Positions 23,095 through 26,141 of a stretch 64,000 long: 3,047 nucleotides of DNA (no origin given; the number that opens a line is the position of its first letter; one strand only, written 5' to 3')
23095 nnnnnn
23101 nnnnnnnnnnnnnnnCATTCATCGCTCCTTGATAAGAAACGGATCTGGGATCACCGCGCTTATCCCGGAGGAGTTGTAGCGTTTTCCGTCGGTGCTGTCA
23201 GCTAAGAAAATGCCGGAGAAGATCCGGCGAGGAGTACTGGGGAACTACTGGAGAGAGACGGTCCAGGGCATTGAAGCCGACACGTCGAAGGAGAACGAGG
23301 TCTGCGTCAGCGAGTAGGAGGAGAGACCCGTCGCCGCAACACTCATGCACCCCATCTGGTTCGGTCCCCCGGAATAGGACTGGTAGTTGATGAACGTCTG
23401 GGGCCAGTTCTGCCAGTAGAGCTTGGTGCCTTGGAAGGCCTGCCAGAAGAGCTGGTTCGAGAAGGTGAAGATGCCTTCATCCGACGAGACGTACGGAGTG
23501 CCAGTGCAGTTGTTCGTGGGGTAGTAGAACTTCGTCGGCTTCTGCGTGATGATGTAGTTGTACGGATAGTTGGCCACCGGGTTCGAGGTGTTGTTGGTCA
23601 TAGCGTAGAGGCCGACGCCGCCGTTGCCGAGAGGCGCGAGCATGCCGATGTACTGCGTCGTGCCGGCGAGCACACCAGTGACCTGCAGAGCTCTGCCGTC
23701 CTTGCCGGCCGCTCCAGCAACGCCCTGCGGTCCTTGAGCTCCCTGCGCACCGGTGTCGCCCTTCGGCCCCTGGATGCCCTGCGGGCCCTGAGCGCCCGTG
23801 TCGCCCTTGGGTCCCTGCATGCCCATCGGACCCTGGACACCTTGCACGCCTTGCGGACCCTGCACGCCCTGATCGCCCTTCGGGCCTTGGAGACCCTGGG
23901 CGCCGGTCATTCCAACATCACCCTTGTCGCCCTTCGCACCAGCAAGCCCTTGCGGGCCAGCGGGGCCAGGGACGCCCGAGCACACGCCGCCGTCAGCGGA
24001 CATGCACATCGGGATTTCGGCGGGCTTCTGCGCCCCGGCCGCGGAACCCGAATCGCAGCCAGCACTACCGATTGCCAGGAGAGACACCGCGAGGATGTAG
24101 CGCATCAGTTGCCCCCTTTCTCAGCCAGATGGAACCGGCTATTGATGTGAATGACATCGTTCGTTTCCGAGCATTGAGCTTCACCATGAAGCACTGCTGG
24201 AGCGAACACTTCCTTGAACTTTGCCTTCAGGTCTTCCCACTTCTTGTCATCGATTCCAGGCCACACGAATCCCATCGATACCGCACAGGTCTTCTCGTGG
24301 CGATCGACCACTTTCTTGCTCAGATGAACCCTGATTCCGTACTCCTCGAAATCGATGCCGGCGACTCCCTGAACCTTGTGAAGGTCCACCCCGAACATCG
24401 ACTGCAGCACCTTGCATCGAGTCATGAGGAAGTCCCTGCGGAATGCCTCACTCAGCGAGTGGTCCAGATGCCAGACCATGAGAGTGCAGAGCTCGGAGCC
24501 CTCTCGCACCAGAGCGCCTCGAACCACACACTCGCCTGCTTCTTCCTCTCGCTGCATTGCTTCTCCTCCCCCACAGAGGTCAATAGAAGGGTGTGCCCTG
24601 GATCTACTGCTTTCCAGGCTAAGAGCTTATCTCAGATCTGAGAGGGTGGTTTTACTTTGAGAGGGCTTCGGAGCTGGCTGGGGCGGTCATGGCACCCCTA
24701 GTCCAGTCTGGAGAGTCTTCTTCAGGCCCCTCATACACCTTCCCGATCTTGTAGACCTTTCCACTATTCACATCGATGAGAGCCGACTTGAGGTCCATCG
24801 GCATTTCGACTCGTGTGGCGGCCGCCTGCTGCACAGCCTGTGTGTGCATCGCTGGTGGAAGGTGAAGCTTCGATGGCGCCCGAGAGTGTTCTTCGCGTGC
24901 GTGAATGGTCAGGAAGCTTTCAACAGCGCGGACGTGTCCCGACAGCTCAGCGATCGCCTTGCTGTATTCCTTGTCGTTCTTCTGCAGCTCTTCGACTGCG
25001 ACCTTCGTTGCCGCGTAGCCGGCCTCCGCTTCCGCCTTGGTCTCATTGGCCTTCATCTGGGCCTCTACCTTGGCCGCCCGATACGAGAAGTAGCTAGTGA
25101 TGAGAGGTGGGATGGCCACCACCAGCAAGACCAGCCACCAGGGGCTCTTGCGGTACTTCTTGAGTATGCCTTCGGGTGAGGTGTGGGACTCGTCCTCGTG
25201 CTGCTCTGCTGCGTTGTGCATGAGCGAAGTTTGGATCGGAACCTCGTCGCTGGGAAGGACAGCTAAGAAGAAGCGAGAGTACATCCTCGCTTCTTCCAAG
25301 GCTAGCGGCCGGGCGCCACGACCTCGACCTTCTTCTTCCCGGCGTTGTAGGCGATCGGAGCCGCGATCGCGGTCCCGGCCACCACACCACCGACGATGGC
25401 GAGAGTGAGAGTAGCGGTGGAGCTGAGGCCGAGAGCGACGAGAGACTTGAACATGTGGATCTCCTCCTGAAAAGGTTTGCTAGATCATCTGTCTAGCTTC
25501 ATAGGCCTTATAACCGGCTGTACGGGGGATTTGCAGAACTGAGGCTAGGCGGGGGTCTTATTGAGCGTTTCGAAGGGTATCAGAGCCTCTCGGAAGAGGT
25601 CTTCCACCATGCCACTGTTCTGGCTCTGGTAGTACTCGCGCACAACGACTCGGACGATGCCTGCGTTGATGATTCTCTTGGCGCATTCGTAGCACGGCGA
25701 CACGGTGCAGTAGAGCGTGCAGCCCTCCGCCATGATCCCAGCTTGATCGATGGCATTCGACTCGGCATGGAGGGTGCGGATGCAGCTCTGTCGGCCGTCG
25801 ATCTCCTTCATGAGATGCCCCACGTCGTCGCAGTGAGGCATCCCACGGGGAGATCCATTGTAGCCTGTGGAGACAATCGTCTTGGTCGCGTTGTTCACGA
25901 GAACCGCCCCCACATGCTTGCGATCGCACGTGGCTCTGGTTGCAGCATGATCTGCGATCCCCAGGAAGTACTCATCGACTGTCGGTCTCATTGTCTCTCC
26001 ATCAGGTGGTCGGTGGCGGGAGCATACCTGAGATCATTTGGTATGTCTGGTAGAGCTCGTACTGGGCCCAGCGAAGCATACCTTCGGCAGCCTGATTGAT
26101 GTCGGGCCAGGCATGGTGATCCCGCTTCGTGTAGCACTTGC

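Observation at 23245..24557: Collagen-like lipoprotein with about 35 GXY triplets encoded in the early region, co-transcribed with an overlapping upstream gene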

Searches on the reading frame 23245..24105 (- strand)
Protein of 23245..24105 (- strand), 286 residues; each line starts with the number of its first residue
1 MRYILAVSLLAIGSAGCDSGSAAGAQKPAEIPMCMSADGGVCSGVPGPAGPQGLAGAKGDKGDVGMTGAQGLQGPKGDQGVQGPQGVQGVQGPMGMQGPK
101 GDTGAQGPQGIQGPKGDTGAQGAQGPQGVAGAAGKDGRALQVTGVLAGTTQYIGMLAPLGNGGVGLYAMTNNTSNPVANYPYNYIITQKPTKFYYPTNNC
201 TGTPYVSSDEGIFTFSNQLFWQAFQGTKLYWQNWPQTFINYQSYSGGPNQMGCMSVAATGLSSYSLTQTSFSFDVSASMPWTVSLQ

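Call 6: search_protein_families(library=pfam, proteins=[window:23245-24105:-], max_evalue=0.01)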
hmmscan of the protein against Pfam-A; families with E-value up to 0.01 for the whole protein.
window:23245-24105:- (286 aa): 1 family
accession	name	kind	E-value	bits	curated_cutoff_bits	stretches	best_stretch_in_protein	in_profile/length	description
PF01391.23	Collagen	-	1.2e-16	60.6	27.2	2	83-139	1-57/60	Collagen triple helix repeat (20 copies)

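Call 7: search_protein_families(library=phrogs, proteins=[window:23245-24105:-], max_evalue=0.01)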
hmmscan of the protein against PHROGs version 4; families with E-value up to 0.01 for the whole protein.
window:23245-24105:- (286 aa): 48 families (the best 25 are shown)
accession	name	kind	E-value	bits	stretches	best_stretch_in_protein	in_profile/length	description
phrog_5073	-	tail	1.5e-31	111.1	1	46-138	260-352/519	tail fiber protein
phrog_6320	-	tail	5.7e-29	102.4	1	44-139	107-208/745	tail fiber protein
phrog_819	-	tail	1.5e-26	93.9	1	43-135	501-593/1024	tail protein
phrog_8745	-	tail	3.8e-20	71.9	1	43-201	1382-1554/1803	tail fiber protein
phrog_366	-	tail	1.2e-18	68.8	2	43-111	317-385/474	tail fiber protein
phrog_26246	-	tail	9.9e-17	62.1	2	71-139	104-172/329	tail protein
phrog_32123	-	unknown function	2.9e-14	53.3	1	49-180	220-345/532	-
phrog_1806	-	tail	5e-14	53.2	1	42-140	134-233/276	collagen like minor tail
phrog_10972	-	tail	8.7e-14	52.7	2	43-104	159-220/343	tail fiber protein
phrog_18350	-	tail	1e-13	52.5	2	41-148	96-211/253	tail fiber protein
phrog_29268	-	unknown function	1.3e-13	51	2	30-146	421-534/653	-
phrog_30509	-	tail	1.8e-13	51.3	2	67-136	47-116/254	collagen like minor tail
phrog_38806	-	unknown function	1.4e-12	48.6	1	56-137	67-142/285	-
phrog_13892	-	tail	4.2e-12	46.8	2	44-95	33-84/676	minor tail protein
phrog_3904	-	tail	7.3e-12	45.4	2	96-148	584-636/1086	tail fiber protein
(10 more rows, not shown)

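Call 15: find_encoding_contigs(protein=window:23245-24105:-, flank=10000, max_places=6)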
Protein window:23245-24105:- (286 aa): 23 contigs read that carry it; 6 places shown.
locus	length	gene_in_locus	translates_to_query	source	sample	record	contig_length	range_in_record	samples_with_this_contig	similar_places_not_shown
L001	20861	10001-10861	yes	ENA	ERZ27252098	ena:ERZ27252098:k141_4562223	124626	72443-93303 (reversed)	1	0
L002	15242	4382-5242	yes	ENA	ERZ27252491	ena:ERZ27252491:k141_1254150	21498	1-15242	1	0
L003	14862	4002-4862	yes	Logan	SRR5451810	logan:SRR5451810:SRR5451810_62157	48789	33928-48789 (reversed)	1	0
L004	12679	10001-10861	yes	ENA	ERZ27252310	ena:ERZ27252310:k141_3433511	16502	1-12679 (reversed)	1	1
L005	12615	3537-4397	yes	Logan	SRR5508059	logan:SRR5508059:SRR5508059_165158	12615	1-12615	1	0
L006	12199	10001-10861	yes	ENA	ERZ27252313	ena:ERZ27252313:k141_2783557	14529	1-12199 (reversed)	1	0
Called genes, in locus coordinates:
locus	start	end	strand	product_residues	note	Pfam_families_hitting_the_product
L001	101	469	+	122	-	-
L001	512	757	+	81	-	-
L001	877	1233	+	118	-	-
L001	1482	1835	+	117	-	-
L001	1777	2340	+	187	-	-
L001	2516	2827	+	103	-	-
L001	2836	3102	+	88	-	-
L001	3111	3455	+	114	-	-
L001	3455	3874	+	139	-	-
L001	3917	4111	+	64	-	-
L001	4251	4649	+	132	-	-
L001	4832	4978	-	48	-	-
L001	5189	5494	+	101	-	-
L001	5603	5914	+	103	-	-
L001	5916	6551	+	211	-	-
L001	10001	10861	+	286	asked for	PF01391:Collagen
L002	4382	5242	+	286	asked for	PF01391:Collagen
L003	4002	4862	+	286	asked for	PF01391:Collagen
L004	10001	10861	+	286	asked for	PF01391:Collagen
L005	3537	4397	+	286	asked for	PF01391:Collagen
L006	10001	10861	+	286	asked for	PF01391:Collagen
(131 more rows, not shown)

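Call 67: search_protein_families(library=ncbifam, proteins=[window:23245-24105:-], max_evalue=0.1)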
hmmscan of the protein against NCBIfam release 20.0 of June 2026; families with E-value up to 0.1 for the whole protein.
window:23245-24105:- (286 aa): 4 families
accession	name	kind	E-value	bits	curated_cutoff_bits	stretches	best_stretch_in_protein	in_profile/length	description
NF046116.1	adhesin_Lcl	equivalog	3.1e-23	82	500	1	44-144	177-281/431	collagen-like adhesin Lcl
NF038329.2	gly_rich_SclB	equivalog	6.5e-17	61.6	325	1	44-139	123-218/442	LPXTG-anchored collagen-like adhesin Scl2/SclB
NF038330.1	adhesin_SclA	exception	1.7e-16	60.9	400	1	43-140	146-246/405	LPXTG-anchored collagen-like adhesin Scl1/SclA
NF038313.3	HisXaaSer_A4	exception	0.0032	18.3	55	0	96-134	50-88/93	His-Xaa-Ser repeat protein HxsA4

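Call 68: search_protein_families(library=padloc, proteins=[window:23245-24105:-], max_evalue=0.1)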
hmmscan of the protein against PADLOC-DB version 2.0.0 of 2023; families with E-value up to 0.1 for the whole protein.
window:23245-24105:- (286 aa): 0 families

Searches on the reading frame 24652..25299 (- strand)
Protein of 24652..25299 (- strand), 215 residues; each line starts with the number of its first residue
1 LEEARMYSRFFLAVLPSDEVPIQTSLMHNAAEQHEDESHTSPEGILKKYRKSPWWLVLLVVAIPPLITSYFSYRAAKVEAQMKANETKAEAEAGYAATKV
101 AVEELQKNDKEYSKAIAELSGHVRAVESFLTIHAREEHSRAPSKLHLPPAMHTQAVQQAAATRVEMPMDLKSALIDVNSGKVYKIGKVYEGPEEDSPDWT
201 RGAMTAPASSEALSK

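Call 6: search_protein_families(library=pfam, proteins=[window:24652-25299:-], max_evalue=0.01)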
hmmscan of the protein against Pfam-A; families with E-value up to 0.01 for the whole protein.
window:24652-25299:- (215 aa): 0 families

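Call 7: search_protein_families(library=phrogs, proteins=[window:24652-25299:-], max_evalue=0.01)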
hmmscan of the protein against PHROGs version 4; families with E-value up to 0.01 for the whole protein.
window:24652-25299:- (215 aa): 2 families
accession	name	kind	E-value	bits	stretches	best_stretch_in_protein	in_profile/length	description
phrog_12917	-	unknown function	0.0014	19.9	1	76-135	28-86/110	-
phrog_312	-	lysis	0.0039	18.2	1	51-116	6-70/173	Rz-like spanin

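Call 67: search_protein_families(library=ncbifam, proteins=[window:24652-25299:-], max_evalue=0.1)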
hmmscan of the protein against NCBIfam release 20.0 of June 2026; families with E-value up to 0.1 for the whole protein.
window:24652-25299:- (215 aa): 0 families

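Call 68: search_protein_families(library=padloc, proteins=[window:24652-25299:-], max_evalue=0.1)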
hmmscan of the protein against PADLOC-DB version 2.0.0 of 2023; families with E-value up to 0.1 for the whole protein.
window:24652-25299:- (215 aa): 0 families

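Call 71: search_dna_similar(query=window:24652-25284:-, collection=phages, mode=protein, max_evalue=1, max_rows=10)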
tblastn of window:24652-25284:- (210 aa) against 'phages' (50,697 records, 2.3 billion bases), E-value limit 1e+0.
No match.

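Call 97: search_protein_families(library=phrogs, alignment_id=A8, max_evalue=0.05)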
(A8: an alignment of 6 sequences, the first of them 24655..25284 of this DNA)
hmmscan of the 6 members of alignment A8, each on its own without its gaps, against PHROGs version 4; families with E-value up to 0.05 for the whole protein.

A. member 1, window:24655-25284:- (210 aa): 2 families
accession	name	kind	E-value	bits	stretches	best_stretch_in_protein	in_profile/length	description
phrog_12917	-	unknown function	0.0013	20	1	71-130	28-86/110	-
phrog_312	-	lysis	0.0037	18.3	1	46-111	6-70/173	Rz-like spanin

B. families by the number of members that match (of 6 scanned): 5 families
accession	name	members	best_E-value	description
phrog_12917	-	2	0.0013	-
phrog_312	-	2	0.0037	Rz-like spanin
phrog_3671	-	1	0.0048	-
phrog_9260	-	1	0.012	-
phrog_2619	-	1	0.041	-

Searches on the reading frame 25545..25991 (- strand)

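Call 6: search_protein_families(library=pfam, proteins=[window:25545-25991:-], max_evalue=0.01)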
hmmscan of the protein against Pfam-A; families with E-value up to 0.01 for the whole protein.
window:25545-25991:- (148 aa): 9 families
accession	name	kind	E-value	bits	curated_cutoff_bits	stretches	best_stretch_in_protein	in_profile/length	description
PF00383.29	dCMP_cyt_deam_1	-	1.1e-24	86.7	25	1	5-117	3-100/102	Cytidine and deoxycytidylate deaminase zinc-binding region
PF14437.12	MafB19-deam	-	9.5e-15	55.2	27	1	7-130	5-110/142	MafB19-like deaminase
PF14439.12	Bd3614-deam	-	8.4e-05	23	38.5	1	67-128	28-95/113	Bd3614-like deaminase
PF18785.7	Inv-AAD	-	0.00017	21.9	26.5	1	28-105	1-75/129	Invertebrate-AID/APOBEC-deaminase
PF18750.7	SNAD4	-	0.0022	18.5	27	1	90-109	54-73/130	Secreted Novel AID/APOBEC-like Deaminase 4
PF08210.17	APOBEC_N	-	0.0022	18.5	25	1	73-109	45-87/170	APOBEC-like N-terminal domain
PF18778.7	NAD1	-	0.0036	17.9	27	1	75-109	51-92/175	Novel AID APOBEC clade 1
PF18774.7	APOBEC4_like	-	0.0077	16.6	26.7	0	73-135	34-101/131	APOBEC4-like -AID/APOBEC-deaminase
PF18772.7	APOBEC2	-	0.01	16.3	26.8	0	91-109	73-91/175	APOBEC2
